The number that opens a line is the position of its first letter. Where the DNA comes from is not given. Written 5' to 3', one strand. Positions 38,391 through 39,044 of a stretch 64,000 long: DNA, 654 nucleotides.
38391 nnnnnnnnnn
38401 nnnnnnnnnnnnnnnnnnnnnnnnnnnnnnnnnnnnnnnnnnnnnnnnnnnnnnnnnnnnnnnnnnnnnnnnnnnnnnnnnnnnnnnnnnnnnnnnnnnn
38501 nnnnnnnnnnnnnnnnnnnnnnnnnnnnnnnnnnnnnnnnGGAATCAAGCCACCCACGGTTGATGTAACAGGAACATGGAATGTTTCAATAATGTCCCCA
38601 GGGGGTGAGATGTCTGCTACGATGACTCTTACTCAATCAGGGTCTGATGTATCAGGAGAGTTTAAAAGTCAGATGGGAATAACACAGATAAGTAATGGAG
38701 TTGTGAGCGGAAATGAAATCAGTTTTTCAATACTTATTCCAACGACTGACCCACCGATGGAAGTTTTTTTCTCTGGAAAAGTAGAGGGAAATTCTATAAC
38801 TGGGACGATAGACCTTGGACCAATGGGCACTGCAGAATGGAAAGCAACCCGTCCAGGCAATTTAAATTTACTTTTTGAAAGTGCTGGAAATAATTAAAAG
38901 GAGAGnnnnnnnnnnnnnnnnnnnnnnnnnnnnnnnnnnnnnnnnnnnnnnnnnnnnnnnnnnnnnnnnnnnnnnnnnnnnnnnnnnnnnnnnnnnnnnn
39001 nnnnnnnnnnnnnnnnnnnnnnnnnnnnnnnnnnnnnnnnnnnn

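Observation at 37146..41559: Three tandem secreted amidohydrolase paralogues; the first has a K/E-rich insertion and an extra C-terminal domain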

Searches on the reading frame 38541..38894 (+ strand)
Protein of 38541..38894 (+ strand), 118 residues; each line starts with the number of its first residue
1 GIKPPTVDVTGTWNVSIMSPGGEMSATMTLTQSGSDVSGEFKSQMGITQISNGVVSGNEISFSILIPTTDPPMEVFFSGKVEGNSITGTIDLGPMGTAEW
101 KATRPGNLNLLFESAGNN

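Call 30: search_protein_families(library=pfam, alignment_id=A3, max_evalue=10)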
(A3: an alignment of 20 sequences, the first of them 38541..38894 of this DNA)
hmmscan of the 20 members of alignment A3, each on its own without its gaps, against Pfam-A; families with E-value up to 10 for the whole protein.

A. member 1, window:38541-38894:+ (118 aa): 2 families
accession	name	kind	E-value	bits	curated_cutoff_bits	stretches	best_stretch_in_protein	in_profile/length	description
PF03777.18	ChpA-C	-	0.036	14.3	21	1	46-67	12-33/57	ChpA-C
PF20879.2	SidM_N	-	0.31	10.7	27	1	24-92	14-79/285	SidM, N-terminal domain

B. families by the number of members that match (of 20 scanned): 20 families
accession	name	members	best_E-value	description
PF01298.24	TbpB_B_D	2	0.012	C-lobe and N-lobe beta barrels of Tf-binding protein B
PF03777.18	ChpA-C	2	0.024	ChpA-C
PF03422.21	CBM_6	1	0.014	Carbohydrate binding module (family 6)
PF23374.1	Fn3_arc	1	0.015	Archaeal fibronectin-III type-like domain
PF13648.12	Lipocalin_4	1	0.015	Lipocalin-like domain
PF09136.16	Glucodextran_B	1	0.035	Glucodextranase, domain B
PF08922.17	DUF1905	1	0.051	Domain of unknown function (DUF1905)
PF24801.1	FNIII-A_GpJ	1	0.066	Tip attachment protein J,FNIII-A domain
PF21821.3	Dit_like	1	0.066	Dit-like phage tail protein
PF10698.15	DUF2505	1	0.09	Protein of unknown function (DUF2505)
PF13944.12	Calycin_like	1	0.091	Calycin-like beta-barrel domain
PF21454.2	MSP1_barrel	1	0.097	Major structural protein 1, jelly-roll domain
PF05345.18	He_PIG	1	0.1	Putative Ig domain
PF17323.7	ToxS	1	0.12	Trans-membrane regulatory protein ToxS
PF04519.19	Bactofilin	1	0.14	Polymer-forming cytoskeletal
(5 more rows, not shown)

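Call 34: predict_structure(alignment_id=A3)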
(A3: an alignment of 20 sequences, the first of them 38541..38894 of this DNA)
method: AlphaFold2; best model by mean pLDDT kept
length: 118 residues; sequences in the alignment: 20
mean_pLDDT: 89.1   pTM: 0.78
mean pLDDT of the five models: 89.1, 88.8, 87.4, 87.2, 86.9
residues with pLDDT >= 90: 83; 70-90: 20; 50-70: 14; < 50: 1
segments of 3 or more residues with pLDDT < 50: none
pLDDT, mean of each block of 10 residues (from residue 1): 84 93 94 97 94 97 90 94 96 92 75 54
secondary structure, 60 per line:
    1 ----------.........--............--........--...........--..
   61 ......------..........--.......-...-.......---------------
elements in order: E11-19 E22-33 E36-43 E46-56 E59-66 E73-82 E85-91 E97-103

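Call 37: fold_search(model_id=the predicted structure, library=pdb)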
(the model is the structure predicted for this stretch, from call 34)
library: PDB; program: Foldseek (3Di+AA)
matches with E <= 10: 891; with E <= 0.001: 1
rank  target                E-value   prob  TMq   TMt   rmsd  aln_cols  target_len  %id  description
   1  7n34                  4.0e-04  1.00  0.61  0.66   3.6       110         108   13  Structure of Yersinia aleksiciae Cap15 cyclic dinucleotide receptor, crystal form 1 (released 2021-11-17)
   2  7n35_A                1.1e-03  1.00  0.60  0.67   3.5       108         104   11  Structure of Yersinia aleksiciae Cap15 cyclic dinucleotide receptor, crystal form 2 (released 2021-11-17)
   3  7n35_B                1.2e-03  1.00  0.62  0.69   3.3       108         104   13  Structure of Yersinia aleksiciae Cap15 cyclic dinucleotide receptor, crystal form 2 (released 2021-11-17)
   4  1dc9                  3.0e-03  1.00  0.50  0.46   5.1       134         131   14  PROPERTIES AND CRYSTAL STRUCTURE OF A BETA-BARREL FOLDING MUTANT, V60N INTESTINAL FATTY ACID BINDING PROTEIN (IFABP) (released 2000-03-20)
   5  5xn9_A                4.0e-03  1.00  0.51  0.45   5.3       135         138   10  Crystal structure of a secretary abundant heat soluble (SAHS) protein from Ramazzottius varieornatus (from monomer sam (released 2017-07-26)
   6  1jju_A                5.5e-03  1.00  0.61  0.17   3.8       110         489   14  Structure of a Quinohemoprotein Amine Dehydrogenase with a Unique Redox Cofactor and Highly Unusual Crosslinking (released 2001-12-12)
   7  1alb                  8.7e-03  1.00  0.47  0.43   5.5       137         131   11  CRYSTAL STRUCTURE OF RECOMBINANT MURINE ADIPOCYTE LIPID-BINDING PROTEIN (released 1993-10-31)
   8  3ppt                  1.0e-02  1.00  0.51  0.46   4.9       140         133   10  REP1-NXSQ fatty acid transporter (released 2011-12-21)
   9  1ifb                  1.1e-02  1.00  0.50  0.46   4.8       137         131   13  REFINED APOPROTEIN STRUCTURE OF RAT INTESTINAL FATTY ACID BINDING PROTEIN PRODUCED IN ESCHERICHIA COLI (released 1992-01-15)
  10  7fw5                  1.3e-02  1.00  0.50  0.45   5.1       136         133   10  Crystal Structure of human FABP4 with active site mutated to that of FABP3 in complex with palmitate (released 2023-06-14)
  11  3akn                  1.4e-02  1.00  0.53  0.49   4.7       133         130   14  X-ray structure of iFABP from human and rat with bound fluorescent fatty acid analogue (released 2011-07-20)
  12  1yiv                  1.4e-02  1.00  0.51  0.47   5.1       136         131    7  Structure of myelin P2 protein from Equine spinal cord (released 2005-07-26)
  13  5bvq_A                1.5e-02  1.00  0.49  0.45   5.6       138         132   11  Ligand-unbound pFABP4 (released 2015-08-05)
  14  2fs6_A                1.5e-02  1.00  0.51  0.46   5.9       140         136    9  Crystal Structure of Apo-Cellular Retinoic Acid Binding Protein Type II At 1.35 Angstroms Resolution (released 2006-09-19)
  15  6cuj_B                1.5e-02  1.00  0.47  0.40   6.0       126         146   18  Crystal structure of the C-terminal domain of neisserial heparin binding antigen (NHBA) (released 2018-09-26)
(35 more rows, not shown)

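Call 83: search_protein_representatives(alignment_id=A3)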
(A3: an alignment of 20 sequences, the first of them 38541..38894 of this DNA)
Query: 20 sequences, 106 profile positions. Proteins with E-value up to 0.001 (for the whole library): 10729; up to 1e-10: 2897; up to 1e-30: 161. The best 150 are listed.
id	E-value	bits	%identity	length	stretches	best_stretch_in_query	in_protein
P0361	1.2e-149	504.5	-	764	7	5-102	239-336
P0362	6.5e-104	357.4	-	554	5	2-102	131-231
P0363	4.8e-93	322.4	-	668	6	3-102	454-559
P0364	1.2e-86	301.9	-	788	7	4-102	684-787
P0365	8.9e-75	263.7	-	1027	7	6-101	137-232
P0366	2.6e-73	259.0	-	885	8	7-103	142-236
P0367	2.8e-66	236.4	-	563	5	2-92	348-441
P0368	1.6e-60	217.9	-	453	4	5-103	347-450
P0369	3.4e-60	216.9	-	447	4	3-93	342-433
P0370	2.4e-57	207.7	-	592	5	3-103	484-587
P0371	1.7e-55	201.7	-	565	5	4-103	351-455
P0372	4.1e-55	200.5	-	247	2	3-103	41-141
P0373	4.2e-55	200.5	-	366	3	4-102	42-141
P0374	1.0e-54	199.2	-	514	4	5-94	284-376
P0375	2.5e-54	198.0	-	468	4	3-102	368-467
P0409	4.2e-40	152.3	-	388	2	4-104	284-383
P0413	3.2e-39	149.4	-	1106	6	3-85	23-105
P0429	8.9e-38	144.8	-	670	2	9-105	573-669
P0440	1.3e-36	141.0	-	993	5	9-102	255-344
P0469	5.4e-34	132.6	-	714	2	4-92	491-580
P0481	3.5e-33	130.0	-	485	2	5-104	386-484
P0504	1.9e-31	124.5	-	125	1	4-105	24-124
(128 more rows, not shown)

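Call 84: search_protein_families(library=pfam, proteins=[P0361, P0372, P0504, P0413, P0365, P0429, P0469, P0440, P0409, P0481], max_evalue=0.01)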
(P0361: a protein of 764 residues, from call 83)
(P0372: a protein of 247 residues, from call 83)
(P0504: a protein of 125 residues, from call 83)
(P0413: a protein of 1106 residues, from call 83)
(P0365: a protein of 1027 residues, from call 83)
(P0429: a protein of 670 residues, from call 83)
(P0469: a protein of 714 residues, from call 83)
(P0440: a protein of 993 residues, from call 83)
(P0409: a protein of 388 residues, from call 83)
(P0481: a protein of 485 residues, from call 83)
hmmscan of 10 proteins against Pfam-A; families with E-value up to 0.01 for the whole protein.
P0361 (764 aa): 6 families
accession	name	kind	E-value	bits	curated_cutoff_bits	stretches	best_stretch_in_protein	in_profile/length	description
PF13944.12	Calycin_like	-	4.5e-06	27.4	30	0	585-629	76-123/124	Calycin-like beta-barrel domain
PF12888.12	Lipid_bd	-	1.6e-05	25.2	25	0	238-259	8-29/141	Lipid-binding putative hydrolase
PF09191.16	CD4-extracel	-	5.3e-05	24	26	0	288-305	10-27/107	CD4, extracellular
PF14730.11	DUF4468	-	0.0011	19.7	22.6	0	499-522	65-88/92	Domain of unknown function (DUF4468) with TBP-like fold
PF07541.17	EIF_2_alpha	-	0.0034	17.8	22.8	0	235-267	52-84/114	Eukaryotic translation initiation factor 2 alpha subunit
PF17891.6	FluMu_N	-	0.0089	16.1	25.8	0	38-59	7-28/49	Mu-like prophage FluMu N-terminal domain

P0372 (247 aa): 2 families
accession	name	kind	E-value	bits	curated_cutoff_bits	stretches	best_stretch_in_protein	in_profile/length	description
PF16640.11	Big_3_5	-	0.00078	20.4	35.5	0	57-117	10-72/88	Bacterial Ig-like domain (group 3)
PF24801.1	FNIII-A_GpJ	-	0.003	18.1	27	0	88-124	43-79/126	Tip attachment protein J,FNIII-A domain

P0504 (125 aa): 0 families

P0413 (1106 aa): 10 families
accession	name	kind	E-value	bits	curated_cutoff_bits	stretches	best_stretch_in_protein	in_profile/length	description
PF14559.12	TPR_19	-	1.9e-10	41.3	25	1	835-890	4-59/68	Tetratricopeptide repeat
PF07719.23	TPR_2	-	2.2e-09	37.2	27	1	860-888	5-33/34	Tetratricopeptide repeat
PF12895.13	ANAPC3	-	2.3e-09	37.8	27.2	1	837-911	4-77/82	Anaphase-promoting complex, cyclosome, subunit 3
PF13428.12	TPR_14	-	9.1e-08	32.5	23.5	0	860-898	5-43/44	Tetratricopeptide repeat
PF00515.34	TPR_1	-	1.2e-07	31.7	27.8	1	863-888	8-33/34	Tetratricopeptide repeat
PF13414.12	TPR_11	-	4.5e-07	29.9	26.8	1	863-897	1-35/42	TPR repeat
PF13181.12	TPR_8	-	5.4e-06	26.6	25.7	0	863-888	8-33/34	Tetratricopeptide repeat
PF13432.12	TPR_16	-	1.5e-05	25.7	32.7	0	722-765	1-44/65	Tetratricopeptide repeat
PF13431.12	TPR_17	-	0.00021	21.7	24.4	0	844-876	1-33/34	Tetratricopeptide repeat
PF13424.12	TPR_12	-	0.0037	17.9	30.1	0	836-886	17-75/77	Tetratricopeptide repeat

P0365 (1027 aa): 5 families
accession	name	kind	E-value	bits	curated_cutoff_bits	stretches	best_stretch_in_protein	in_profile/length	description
PF01804.23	Penicil_amidase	-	8.2e-07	28.9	21.3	1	22-97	593-659/675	Penicillin amidase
PF16139.11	DUF4847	-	7.5e-06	26.3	25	0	536-573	48-85/147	Domain of unknown function (DUF4847)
PF14534.12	DUF4440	-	1.1e-05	26.2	25.2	1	924-1021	1-105/107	Domain of unknown function (DUF4440)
PF23034.1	DUF7035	-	7.1e-05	23.3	27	0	524-563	40-79/137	Domain of unknown function (DUF7035)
PF13474.12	SnoaL_3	-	0.0023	18.7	22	1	924-1000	1-81/121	SnoaL-like domain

P0429 (670 aa): 2 families
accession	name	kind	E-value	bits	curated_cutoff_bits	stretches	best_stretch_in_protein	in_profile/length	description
PF01979.26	Amidohydro_1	-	5.9e-12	45.9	25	1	336-443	224-345/345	Amidohydrolase family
PF07969.17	Amidohydro_3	-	1.7e-10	41.4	29.7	1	378-443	400-471/472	Amidohydrolase family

P0469 (714 aa): 2 families
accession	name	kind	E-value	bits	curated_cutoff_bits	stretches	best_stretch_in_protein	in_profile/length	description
PF05193.26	Peptidase_M16_C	-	2e-37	129.2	23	1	210-386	1-179/181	Peptidase M16 inactive domain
PF00675.25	Peptidase_M16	-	1.3e-18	67.7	22.3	1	59-196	2-139/149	Insulinase (Peptidase family M16)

P0440 (993 aa): 10 families
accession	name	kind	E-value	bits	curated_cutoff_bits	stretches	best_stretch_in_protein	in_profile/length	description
PF14559.12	TPR_19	-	9.4e-12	45.5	25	1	730-786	5-61/68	Tetratricopeptide repeat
PF07719.23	TPR_2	-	8.4e-09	35.3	27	1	755-782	6-33/34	Tetratricopeptide repeat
PF12895.13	ANAPC3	-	4e-08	33.9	27.2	1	731-804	4-76/82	Anaphase-promoting complex, cyclosome, subunit 3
PF13428.12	TPR_14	-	3.8e-07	30.6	23.5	1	752-792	3-43/44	Tetratricopeptide repeat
PF13432.12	TPR_16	-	2.3e-06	28.4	32.7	1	726-782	7-63/65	Tetratricopeptide repeat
PF00515.34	TPR_1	-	8.9e-06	25.7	27.8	1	757-782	8-33/34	Tetratricopeptide repeat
PF13414.12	TPR_11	-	1.8e-05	24.8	26.8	1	757-787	1-31/42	TPR repeat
PF13431.12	TPR_17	-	4e-05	24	24.4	0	738-770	1-33/34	Tetratricopeptide repeat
PF13181.12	TPR_8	-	0.0017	18.8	25.7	0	757-782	8-33/34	Tetratricopeptide repeat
PF18113.7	Rbx_binding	-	0.0023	18.1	22.1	0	476-510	21-55/71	Rubredoxin binding C-terminal domain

P0409 (388 aa): 2 families
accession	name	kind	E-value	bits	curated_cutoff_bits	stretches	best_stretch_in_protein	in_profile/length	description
PF01979.26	Amidohydro_1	-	1.6e-12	47.7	25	1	40-133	235-345/345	Amidohydrolase family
PF07969.17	Amidohydro_3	-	3.9e-08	33.7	29.7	1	69-133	401-471/472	Amidohydrolase family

P0481 (485 aa): 2 families
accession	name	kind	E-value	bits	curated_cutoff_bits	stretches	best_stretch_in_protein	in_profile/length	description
PF01979.26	Amidohydro_1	-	4.7e-13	49.5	25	1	166-245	254-345/345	Amidohydrolase family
PF07969.17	Amidohydro_3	-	1.9e-07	31.4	29.7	1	182-245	402-471/472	Amidohydrolase family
